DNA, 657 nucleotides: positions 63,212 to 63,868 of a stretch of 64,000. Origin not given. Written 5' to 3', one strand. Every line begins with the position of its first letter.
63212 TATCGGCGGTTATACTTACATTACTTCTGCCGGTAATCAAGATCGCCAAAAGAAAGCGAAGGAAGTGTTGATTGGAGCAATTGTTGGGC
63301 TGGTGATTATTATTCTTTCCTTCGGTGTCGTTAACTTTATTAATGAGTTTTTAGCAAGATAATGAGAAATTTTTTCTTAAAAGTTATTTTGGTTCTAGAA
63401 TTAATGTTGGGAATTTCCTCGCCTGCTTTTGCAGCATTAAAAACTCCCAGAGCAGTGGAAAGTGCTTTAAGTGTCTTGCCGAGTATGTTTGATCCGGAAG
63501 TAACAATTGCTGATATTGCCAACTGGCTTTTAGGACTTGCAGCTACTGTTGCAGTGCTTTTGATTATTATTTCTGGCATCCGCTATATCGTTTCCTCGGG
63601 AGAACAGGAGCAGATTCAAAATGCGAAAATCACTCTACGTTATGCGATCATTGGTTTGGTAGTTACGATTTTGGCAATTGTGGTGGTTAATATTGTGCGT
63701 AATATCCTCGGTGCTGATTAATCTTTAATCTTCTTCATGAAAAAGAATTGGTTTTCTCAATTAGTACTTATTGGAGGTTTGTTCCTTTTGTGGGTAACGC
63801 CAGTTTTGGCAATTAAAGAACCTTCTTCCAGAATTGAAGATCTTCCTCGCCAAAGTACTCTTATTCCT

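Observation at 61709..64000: Tandem array of at least six paralogous VirB2/TrbC-like small pilin genes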

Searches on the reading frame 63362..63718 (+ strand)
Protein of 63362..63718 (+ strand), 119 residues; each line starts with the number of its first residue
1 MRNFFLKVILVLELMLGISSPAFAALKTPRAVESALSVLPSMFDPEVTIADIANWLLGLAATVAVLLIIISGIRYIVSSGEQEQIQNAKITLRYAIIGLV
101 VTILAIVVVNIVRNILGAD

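Call 9: search_protein_families(library=pfam, proteins=[window:63362-63718:+], max_evalue=1)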
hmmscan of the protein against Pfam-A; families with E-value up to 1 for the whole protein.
window:63362-63718:+ (119 aa): 7 families
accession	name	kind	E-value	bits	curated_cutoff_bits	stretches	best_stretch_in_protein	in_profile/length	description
PF18895.5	T4SS_pilin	-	1.5e-13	51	26.6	1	47-112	7-71/71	Type IV secretion system pilin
PF25592.1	DUF7937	-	0.0027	17.1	31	1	21-111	250-335/402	Domain of unknown function (DUF7937)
PF04956.18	TrbC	-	0.015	15.9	27.9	1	3-106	9-92/98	TrbC/VIRB2 pilin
PF13491.11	FtsK_4TM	-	0.023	14.8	23.1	1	49-107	54-104/171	4TM region of DNA translocase FtsK/SpoIIIE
PF11166.13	DUF2951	-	0.067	13.9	26.7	1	91-117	71-97/98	Protein of unknown function (DUF2951)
PF04746.17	DUF575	-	0.097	13.4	25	1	50-91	10-51/101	Protein of unknown function (DUF575)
PF07425.16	Pardaxin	-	0.59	10.2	25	0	18-37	10-27/33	Pardaxin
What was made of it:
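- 63362..63721 (+): Pilin paralogue 5 (119 aa). Its start overlaps the stop of gene 4 by 1 nt. PF18895 51.0 bits (call 9).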

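Call 10: search_protein_families(library=ncbifam, proteins=[window:63362-63718:+], max_evalue=1)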
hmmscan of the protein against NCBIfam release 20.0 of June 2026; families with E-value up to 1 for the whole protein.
window:63362-63718:+ (119 aa): 2 families
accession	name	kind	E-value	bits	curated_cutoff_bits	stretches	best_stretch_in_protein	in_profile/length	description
NF045849.1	ICE_MMCAP2_0565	equivalog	1.5e-07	31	40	1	49-115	13-79/80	Mbov_0395 family pilin-like conjugal transfer protein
NF045889.1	ICE_Mbov_0396_TM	equivalog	0.0067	15.9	70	1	55-113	58-118/306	Mbov_0396 family ICE element transmembrane protein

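Call 11: find_encoding_contigs(protein=window:63362-63718:+, flank=10000, max_places=6)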
Protein window:63362-63718:+ (119 aa): 8 contigs read that carry it; 2 places shown.
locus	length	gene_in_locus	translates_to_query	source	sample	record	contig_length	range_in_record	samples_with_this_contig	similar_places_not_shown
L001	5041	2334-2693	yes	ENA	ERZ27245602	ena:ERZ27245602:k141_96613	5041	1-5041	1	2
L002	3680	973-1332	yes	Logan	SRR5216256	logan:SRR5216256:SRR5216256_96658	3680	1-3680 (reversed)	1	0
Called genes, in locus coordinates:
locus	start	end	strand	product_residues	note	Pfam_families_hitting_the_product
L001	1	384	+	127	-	?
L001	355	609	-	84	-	-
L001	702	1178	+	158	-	PF18895:T4SS_pilin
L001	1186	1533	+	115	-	PF04956:TrbC (weak), PF18895:T4SS_pilin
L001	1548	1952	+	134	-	PF18895:T4SS_pilin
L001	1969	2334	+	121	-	PF18895:T4SS_pilin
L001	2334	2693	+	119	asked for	PF18895:T4SS_pilin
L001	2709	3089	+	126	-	-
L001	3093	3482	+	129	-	PF18895:T4SS_pilin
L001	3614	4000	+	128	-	PF18895:T4SS_pilin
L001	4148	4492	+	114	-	PF18895:T4SS_pilin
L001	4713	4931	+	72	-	-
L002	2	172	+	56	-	?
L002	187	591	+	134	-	PF18895:T4SS_pilin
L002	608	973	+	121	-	PF18895:T4SS_pilin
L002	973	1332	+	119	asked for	PF18895:T4SS_pilin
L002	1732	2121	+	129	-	PF18895:T4SS_pilin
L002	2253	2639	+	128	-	PF18895:T4SS_pilin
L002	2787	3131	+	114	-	PF18895:T4SS_pilin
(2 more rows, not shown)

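Call 25: find_homologous_proteins(query=L001:4148-4489:+, max_evalue=0.001)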
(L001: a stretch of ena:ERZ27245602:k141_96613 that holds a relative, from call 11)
Query L001:4148-4489:+ (114 aa): 17 proteins with E <= 0.001 among 226 candidates.
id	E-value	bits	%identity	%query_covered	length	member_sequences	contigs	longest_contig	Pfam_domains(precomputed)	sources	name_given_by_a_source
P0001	5.0e-59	215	100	100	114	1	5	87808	PF18895.6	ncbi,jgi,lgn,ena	-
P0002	2.5e-50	187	85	100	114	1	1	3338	PF18895.6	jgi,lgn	jgi:hypothetical protein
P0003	7.3e-49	182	80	99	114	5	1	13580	PF18895.6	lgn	-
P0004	2.5e-47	177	77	100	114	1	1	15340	PF18895.6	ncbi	-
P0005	2.0e-35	139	65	100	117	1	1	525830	PF18895.6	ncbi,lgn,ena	-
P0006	4.0e-13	67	55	56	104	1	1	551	PF18895.6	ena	-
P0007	4.1e-13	67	51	65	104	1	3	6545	PF18895.6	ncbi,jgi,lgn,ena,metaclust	metaclust:\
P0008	3.7e-11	61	39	96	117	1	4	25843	PF18895.6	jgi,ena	jgi:uncharacterized membrane protein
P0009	8.0e-9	54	50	56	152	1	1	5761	PF18895.6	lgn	-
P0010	5.0e-7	48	33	92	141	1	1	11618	PF18895.6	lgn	-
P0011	3.3e-6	45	32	92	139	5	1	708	PF18895.6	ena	-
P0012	7.1e-6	44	38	84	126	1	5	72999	PF18895.6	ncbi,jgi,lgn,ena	jgi:hypothetical protein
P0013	2.2e-5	43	32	92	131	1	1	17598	PF18895.6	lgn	-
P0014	3.7e-5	42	35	92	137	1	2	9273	PF18895.6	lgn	-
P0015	8.4e-5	41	39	54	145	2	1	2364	PF18895.6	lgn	-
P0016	2.2e-4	39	37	61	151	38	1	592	PF18895.6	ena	-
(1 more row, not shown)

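Call 26: find_encoding_contigs(protein=P0001, flank=10000, max_places=6)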
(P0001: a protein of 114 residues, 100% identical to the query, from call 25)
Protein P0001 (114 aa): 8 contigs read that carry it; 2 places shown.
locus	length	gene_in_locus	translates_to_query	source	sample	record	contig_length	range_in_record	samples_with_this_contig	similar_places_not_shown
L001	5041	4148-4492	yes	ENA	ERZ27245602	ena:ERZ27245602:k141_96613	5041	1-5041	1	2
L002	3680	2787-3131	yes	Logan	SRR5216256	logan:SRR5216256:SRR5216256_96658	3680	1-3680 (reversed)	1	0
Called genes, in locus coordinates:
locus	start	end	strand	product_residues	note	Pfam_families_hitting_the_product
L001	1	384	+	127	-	?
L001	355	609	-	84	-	-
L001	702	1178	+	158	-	PF18895:T4SS_pilin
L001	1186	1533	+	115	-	PF04956:TrbC (weak), PF18895:T4SS_pilin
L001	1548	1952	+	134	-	PF18895:T4SS_pilin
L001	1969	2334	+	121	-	PF18895:T4SS_pilin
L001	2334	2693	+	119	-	PF18895:T4SS_pilin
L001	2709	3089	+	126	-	-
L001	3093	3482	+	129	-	PF18895:T4SS_pilin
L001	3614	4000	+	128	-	PF18895:T4SS_pilin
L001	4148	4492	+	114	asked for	PF18895:T4SS_pilin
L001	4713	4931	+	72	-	-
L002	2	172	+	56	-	?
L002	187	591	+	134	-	PF18895:T4SS_pilin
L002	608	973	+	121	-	PF18895:T4SS_pilin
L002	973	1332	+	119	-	PF18895:T4SS_pilin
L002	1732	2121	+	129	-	PF18895:T4SS_pilin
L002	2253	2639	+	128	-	PF18895:T4SS_pilin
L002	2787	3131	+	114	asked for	PF18895:T4SS_pilin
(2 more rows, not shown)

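Call 27: find_encoding_contigs(protein=P0005, flank=10000, max_places=3)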
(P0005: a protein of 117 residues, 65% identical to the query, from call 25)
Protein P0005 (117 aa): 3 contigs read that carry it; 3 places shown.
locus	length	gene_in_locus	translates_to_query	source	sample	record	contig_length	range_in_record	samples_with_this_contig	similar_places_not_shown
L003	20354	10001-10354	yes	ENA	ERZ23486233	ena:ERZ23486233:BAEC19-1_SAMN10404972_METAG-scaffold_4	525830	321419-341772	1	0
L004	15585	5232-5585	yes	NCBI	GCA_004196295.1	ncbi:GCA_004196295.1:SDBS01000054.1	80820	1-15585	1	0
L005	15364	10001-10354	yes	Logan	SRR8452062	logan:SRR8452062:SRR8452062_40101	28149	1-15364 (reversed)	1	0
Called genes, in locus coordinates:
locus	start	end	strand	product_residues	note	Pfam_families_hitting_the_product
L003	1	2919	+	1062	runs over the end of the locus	-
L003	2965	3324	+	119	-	PF05635:23S_rRNA_IVP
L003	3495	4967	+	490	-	-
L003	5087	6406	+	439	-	PF01547:SBP_bac_1, PF13416:SBP_bac_8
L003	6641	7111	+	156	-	PF18895:T4SS_pilin (weak)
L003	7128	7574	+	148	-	PF18895:T4SS_pilin (weak)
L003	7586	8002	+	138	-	PF04956:TrbC (weak), PF18895:T4SS_pilin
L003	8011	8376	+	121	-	PF04956:TrbC (faint), PF18895:T4SS_pilin (weak)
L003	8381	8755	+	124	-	PF18895:T4SS_pilin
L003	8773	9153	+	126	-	-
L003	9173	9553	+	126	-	PF18895:T4SS_pilin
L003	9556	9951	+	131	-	PF18895:T4SS_pilin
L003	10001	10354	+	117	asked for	PF18895:T4SS_pilin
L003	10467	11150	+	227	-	PF04191:PEMT, PF04140:ICMT (weak)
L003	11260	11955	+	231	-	-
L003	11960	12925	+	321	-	-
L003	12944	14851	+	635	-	-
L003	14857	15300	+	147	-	PF12666:PrgI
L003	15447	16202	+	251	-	PF26593:TraC-like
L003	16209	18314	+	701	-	PF12846:AAA_10 (faint), PF19044:P-loop_TraG, PF01935:DUF87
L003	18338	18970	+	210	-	-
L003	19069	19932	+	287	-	-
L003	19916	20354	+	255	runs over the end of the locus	-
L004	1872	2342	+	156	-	PF18895:T4SS_pilin (weak)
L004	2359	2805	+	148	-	PF18895:T4SS_pilin (weak)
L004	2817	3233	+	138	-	PF04956:TrbC (weak), PF18895:T4SS_pilin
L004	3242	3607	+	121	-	PF04956:TrbC (faint), PF18895:T4SS_pilin (weak)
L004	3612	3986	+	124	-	PF18895:T4SS_pilin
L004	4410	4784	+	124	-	PF18895:T4SS_pilin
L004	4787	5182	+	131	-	PF18895:T4SS_pilin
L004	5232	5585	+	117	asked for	PF18895:T4SS_pilin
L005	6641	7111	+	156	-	PF18895:T4SS_pilin (weak)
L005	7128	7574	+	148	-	PF18895:T4SS_pilin (weak)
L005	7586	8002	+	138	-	PF04956:TrbC (weak), PF18895:T4SS_pilin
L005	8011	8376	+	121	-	PF04956:TrbC (faint), PF18895:T4SS_pilin (weak)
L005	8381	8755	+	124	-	PF18895:T4SS_pilin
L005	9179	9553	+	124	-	PF18895:T4SS_pilin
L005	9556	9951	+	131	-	PF18895:T4SS_pilin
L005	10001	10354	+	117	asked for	PF18895:T4SS_pilin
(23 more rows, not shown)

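Call 28: find_encoding_contigs(protein=P0004, flank=10000, max_places=3)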
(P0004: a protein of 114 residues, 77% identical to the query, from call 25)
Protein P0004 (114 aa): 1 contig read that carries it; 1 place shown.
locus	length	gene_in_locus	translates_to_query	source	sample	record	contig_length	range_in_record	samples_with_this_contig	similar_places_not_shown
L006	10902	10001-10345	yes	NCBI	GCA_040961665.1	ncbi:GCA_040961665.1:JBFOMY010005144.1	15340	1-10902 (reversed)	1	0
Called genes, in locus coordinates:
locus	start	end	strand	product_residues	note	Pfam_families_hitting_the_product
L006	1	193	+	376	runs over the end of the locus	PF00953:Glycos_transf_4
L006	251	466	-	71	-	-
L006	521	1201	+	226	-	-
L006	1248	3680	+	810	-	PF13529:Peptidase_C39_2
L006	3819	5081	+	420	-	-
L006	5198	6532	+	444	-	PF01547:SBP_bac_1, PF13416:SBP_bac_8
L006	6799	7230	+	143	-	PF18895:T4SS_pilin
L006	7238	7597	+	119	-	PF04956:TrbC, PF18895:T4SS_pilin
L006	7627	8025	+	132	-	PF04956:TrbC (weak), PF18895:T4SS_pilin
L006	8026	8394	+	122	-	PF04956:TrbC (faint), PF18895:T4SS_pilin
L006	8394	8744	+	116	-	PF18895:T4SS_pilin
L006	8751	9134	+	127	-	-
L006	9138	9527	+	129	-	PF18895:T4SS_pilin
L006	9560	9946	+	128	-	PF18895:T4SS_pilin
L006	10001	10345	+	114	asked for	PF18895:T4SS_pilin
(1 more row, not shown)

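Call 29: find_encoding_contigs(protein=P0003, flank=10000, max_places=3)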
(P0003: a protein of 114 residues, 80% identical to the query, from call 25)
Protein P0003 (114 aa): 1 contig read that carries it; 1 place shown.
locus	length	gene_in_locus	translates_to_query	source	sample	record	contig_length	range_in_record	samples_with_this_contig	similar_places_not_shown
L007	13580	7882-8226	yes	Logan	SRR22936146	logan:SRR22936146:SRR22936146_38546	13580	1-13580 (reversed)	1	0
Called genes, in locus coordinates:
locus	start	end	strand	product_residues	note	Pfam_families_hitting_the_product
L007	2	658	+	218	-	?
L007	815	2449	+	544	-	-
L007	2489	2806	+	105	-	PF18908:DUF5663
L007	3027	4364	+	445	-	PF01547:SBP_bac_1, PF13416:SBP_bac_8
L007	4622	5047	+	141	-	PF18895:T4SS_pilin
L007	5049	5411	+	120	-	PF18895:T4SS_pilin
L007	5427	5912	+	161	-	PF18895:T4SS_pilin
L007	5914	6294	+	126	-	PF04956:TrbC (faint), PF18895:T4SS_pilin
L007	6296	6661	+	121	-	PF18895:T4SS_pilin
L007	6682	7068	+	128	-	-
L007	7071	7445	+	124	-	PF18895:T4SS_pilin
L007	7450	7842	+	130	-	PF18895:T4SS_pilin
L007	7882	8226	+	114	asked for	PF18895:T4SS_pilin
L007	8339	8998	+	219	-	PF04191:PEMT, PF04140:ICMT (weak)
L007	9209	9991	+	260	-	-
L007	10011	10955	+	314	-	-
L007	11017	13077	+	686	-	-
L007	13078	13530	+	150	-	PF12666:PrgI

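Call 31: find_related_loci(query=P0001, collection=genome_contigs, flank=10000)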
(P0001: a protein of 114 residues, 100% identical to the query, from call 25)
Query P0001 (114 aa) in genome_contigs; peptide patterns used: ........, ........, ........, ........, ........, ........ (x = any residue, [..] = any of these).
339 stretches matched a pattern; 1 encode a relative of the query (tblastn E <= 1e-3); 1 distinct loci.
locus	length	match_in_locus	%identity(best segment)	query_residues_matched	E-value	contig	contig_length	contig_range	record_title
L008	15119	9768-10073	32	5-112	2e-7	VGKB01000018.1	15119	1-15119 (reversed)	MAG: Candidatus Moraniibacteriota bacterium isolate K_DeepCast_150m_m2_305 K_DeepCast_150m_m2_305_Ga0194126_10007542, wh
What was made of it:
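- Tried and rejected: The GTDB scan found only one distant locus at 32% identity (call 31).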

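Call 33: find_related_loci(query=P0001, collection=metagenome_contigs, flank=10000)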
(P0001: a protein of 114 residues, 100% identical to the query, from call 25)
Query P0001 (114 aa) in metagenome_contigs; peptide patterns used: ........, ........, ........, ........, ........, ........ (x = any residue, [..] = any of these).
505 stretches matched a pattern; 4 encode a relative of the query (tblastn E <= 1e-3); 4 distinct loci.
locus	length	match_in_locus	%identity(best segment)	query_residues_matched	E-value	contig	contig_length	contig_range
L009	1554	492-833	80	1-114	4e-61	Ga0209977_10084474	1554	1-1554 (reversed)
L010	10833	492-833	79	1-114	4e-58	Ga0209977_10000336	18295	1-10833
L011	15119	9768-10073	32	5-112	5e-7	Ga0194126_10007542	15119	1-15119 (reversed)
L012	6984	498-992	27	23-108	4e-7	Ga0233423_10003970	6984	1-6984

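Call 36: search_protein_families(library=pfam, proteins=[L010:923-1579:+, L010:1793-2545:+, L010:2568-3518:+, L010:3583-5646:+, L010:5649-6098:+, L010:6159-6890:+, L010:6895-8913:+, L010:8941-9546:+, L010:9658-10224:+], max_evalue=0.05)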
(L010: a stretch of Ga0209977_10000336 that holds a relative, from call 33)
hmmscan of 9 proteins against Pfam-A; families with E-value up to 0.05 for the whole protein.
L010:923-1579:+ (219 aa): 4 families
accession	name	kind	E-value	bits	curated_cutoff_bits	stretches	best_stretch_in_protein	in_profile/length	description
PF04191.18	PEMT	-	2.3e-09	38.1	25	1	104-195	6-95/105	Phospholipid methyltransferase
PF04140.19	ICMT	-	3e-06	28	24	1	113-197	6-93/95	Isoprenylcysteine carboxyl methyltransferase (ICMT) family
PF06966.17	DUF1295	-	5.4e-05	23.2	20.4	1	105-211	118-235/235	Protein of unknown function (DUF1295)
PF02544.21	Steroid_dh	-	0.015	15.7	22.6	1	99-207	33-141/150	3-oxo-5-alpha-steroid 4-dehydrogenase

L010:1793-2545:+ (251 aa): 0 families

L010:2568-3518:+ (317 aa): 0 families

L010:3583-5646:+ (688 aa): 2 families
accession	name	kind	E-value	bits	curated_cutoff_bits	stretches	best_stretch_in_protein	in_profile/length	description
PF04610.19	TrbL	-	0.00015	22.1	25.9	1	146-242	94-183/215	TrbL/VirB6 plasmid conjugal transfer protein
PF19597.4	TrbL_4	-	0.0019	18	27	1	141-243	124-225/276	Conjugal transfer protein TrbL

L010:5649-6098:+ (150 aa): 2 families
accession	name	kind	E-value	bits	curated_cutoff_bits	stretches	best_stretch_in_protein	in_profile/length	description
PF12666.12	PrgI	-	1.2e-08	35.8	27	1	4-88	1-90/91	PrgI family protein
PF12648.12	TcpE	-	0.0058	17.5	29.9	1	15-85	20-92/100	TcpE family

L010:6159-6890:+ (244 aa): 1 family
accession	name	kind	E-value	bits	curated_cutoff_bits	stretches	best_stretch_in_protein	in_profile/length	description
PF11130.14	TraC_F_IV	-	0.0046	16.5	28.1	1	182-240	132-189/375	TraC protein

L010:6895-8913:+ (673 aa): 5 families
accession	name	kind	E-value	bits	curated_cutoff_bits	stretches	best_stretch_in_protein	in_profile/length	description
PF19044.6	P-loop_TraG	-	1.1e-25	90.5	25.8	2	482-632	192-349/413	TraG P-loop domain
PF12846.13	AAA_10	-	6.8e-10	39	27.5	2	325-385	21-84/362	AAA-like domain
PF01935.23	DUF87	-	4.3e-07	30.7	23.2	1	330-422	28-122/220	Helicase HerA, central domain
PF03135.19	CagE_TrbE_VirB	-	0.023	15.1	21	0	124-270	62-196/204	CagE, TrbE, VirB family, component of type IV transporter system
PF00270.35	DEAD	-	0.046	13.9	26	0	324-384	13-73/167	DEAD/DEAH box helicase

L010:8941-9546:+ (202 aa): 0 families

L010:9658-10224:+ (189 aa): 0 families

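Call 66: search_protein_families(library=pfam, proteins=[L001:2709-3086:+, L001:3093-3479:+, L001:3614-3997:+, L001:4148-4489:+, L001:4678-4923:+], max_evalue=0.01)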
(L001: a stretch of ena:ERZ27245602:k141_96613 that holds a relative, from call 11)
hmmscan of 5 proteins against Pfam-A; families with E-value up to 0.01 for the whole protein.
L001:2709-3086:+ (126 aa): 3 families
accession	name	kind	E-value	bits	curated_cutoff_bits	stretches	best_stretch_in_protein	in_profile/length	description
PF18895.5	T4SS_pilin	-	0.00011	22.6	26.6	1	43-101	9-63/71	Type IV secretion system pilin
PF07331.16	TctB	-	0.0056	17.3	29.1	1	11-105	41-127/137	Tripartite tricarboxylate transporter TctB family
PF10060.15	DUF2298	-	0.0094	15.4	27.8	0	6-101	365-457/488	Uncharacterized membrane protein (DUF2298)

L001:3093-3479:+ (129 aa): 2 families
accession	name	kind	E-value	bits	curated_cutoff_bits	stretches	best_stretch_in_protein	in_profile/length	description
PF18895.5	T4SS_pilin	-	4.9e-11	43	26.6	1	58-122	8-71/71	Type IV secretion system pilin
PF04956.18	TrbC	-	0.00024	21.7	27.9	1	11-121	13-97/98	TrbC/VIRB2 pilin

L001:3614-3997:+ (128 aa): 1 family
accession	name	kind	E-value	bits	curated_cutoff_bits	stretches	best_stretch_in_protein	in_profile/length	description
PF18895.5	T4SS_pilin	-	1.4e-12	47.9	26.6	1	54-122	4-71/71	Type IV secretion system pilin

L001:4148-4489:+ (114 aa): 3 families
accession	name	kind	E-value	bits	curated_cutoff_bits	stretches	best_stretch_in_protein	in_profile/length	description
PF18895.5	T4SS_pilin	-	2.6e-09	37.5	26.6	1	43-108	7-71/71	Type IV secretion system pilin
PF04956.18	TrbC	-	3.1e-05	24.5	27.9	1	2-108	2-98/98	TrbC/VIRB2 pilin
PF19607.4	DUF6112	-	0.0091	16.2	25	1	46-110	17-80/88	Family of unknown function (DUF6112)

L001:4678-4923:+ (82 aa): 0 families

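Call 75: search_protein_families(library=ncbifam, proteins=[L010:923-1579:+, L010:1793-2545:+, L010:2568-3518:+, L010:3583-5646:+, L010:5649-6098:+, L010:6159-6890:+, L010:6895-8913:+, L010:8941-9546:+, L010:9658-10224:+], max_evalue=0.01)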
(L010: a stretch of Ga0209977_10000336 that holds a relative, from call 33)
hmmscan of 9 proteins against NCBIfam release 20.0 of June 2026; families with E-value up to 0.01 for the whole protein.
L010:923-1579:+ (219 aa): 2 families
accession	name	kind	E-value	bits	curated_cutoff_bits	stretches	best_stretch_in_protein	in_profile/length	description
NF040696.1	isopcys_mtase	equivalog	3.4e-10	40.1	160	1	88-218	55-190/190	protein-S-isoprenylcysteine O-methyltransferase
TIGR04571.1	LmtA_Leptospira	exception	0.0017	18.1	325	1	81-197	20-144/252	lipid A Kdo2 1-phosphate O-methyltransferase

L010:1793-2545:+ (251 aa): 0 families

L010:2568-3518:+ (317 aa): 0 families

L010:3583-5646:+ (688 aa): 2 families
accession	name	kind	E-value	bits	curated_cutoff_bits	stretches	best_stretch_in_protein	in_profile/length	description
NF045848.1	MMCAP2_0566_fam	domain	1.5e-05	24.4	90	1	134-320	166-305/322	MMCAP2_0566 family conjugal transfer protein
NF010426.0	PRK13852.1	equivalog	0.0011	18.3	206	1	137-237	126-219/295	type IV secretion system protein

L010:5649-6098:+ (150 aa): 1 family
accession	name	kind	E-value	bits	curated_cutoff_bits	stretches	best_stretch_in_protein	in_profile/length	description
NF042935.1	SCO6880_fam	subfamily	0.00051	19.1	60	1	15-87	13-84/477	SCO6880 family protein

L010:6159-6890:+ (244 aa): 2 families
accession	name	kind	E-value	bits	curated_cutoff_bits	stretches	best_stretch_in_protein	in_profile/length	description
NF041427.1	TrsD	subfamily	1.6e-11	44.4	200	1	23-149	8-144/201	TrsD/TraD family conjugative transfer protein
NF045975.1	VirB4_plasma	equivalog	4.1e-10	38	590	1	23-147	97-233/894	Mbov_0397 family ICE element conjugal transfer ATPase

L010:6895-8913:+ (673 aa): 15 families
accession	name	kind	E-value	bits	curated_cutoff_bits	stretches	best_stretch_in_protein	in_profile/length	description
NF045971.1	conju_CD1110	equivalog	3.8e-108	362.7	325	1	50-643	133-733/752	VirB4-like conjugal transfer ATPase, CD1110 family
NF045975.1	VirB4_plasma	equivalog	5.8e-82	275.8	590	1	61-655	257-892/894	Mbov_0397 family ICE element conjugal transfer ATPase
TIGR02746.1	TraC-F-type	equivalog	1.7e-49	168.5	567.05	1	196-615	293-721/800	type IV secretion system protein TraC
TIGR00929.1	VirB4_CagE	subfamily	3.9e-36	124.6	643.1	1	122-627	236-726/792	VirB4 family type IV secretion/conjugal transfer ATPase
NF010278.0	PRK13721.1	subfamily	4.1e-16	58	1177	1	198-607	341-765/874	type IV secretion system protein TraC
TIGR03783.1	Bac_Flav_CT_G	subfamily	1e-13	50.1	261.55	1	481-627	605-759/829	TraG family conjugative transposon ATPase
NF041017.1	DNA_import_CedB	equivalog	3.6e-12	45.7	700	2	512-582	445-519/590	DNA import protein CedB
NF010447.0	PRK13873.1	equivalog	1.7e-10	39.5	1020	1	464-615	564-716/815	conjugal transfer protein TrbE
NF010473.0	PRK13898.1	equivalog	2.3e-10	39.2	1050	1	326-636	448-742/801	type IV secretion system ATPase VirB4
NF042935.1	SCO6880_fam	subfamily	9.5e-06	24.8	60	1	60-272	266-476/477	SCO6880 family protein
NF052333.1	ATPase_TcpF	exception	9.5e-05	20.5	1100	1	151-372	278-509/813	conjugal transfer ATPase TcpF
TIGR03744.1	traC_PFL_4706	equivalog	0.00011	20.2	520.6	1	518-638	714-832/892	conjugative transfer ATPase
NF053655.1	CedD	equivalog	0.0017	17.1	600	0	330-579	226-460/527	DNA-translocating ATPase CedD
NF010466.0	PRK13891.1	subfamily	0.0046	14.9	1322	1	473-602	622-753/852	conjugal transfer protein TrbE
NF010404.0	PRK13830.1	subfamily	0.0083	13.9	810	0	476-586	590-702/818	conjugal transfer protein TrbE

L010:8941-9546:+ (202 aa): 3 families
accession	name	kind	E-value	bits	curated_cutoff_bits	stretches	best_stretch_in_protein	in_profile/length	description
NF042930.1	EF0163_fam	equivalog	0.0036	16.8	65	1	13-99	5-83/165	EF0163 family protein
NF040691.1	MtrAB_MtrB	equivalog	0.0063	15.6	450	1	5-134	14-142/507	MtrAB system histidine kinase MtrB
NF002359.0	PRK01318.2-6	equivalog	0.0096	14.3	600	0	1-75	1-74/624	membrane protein insertase YidC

L010:9658-10224:+ (189 aa): 0 families
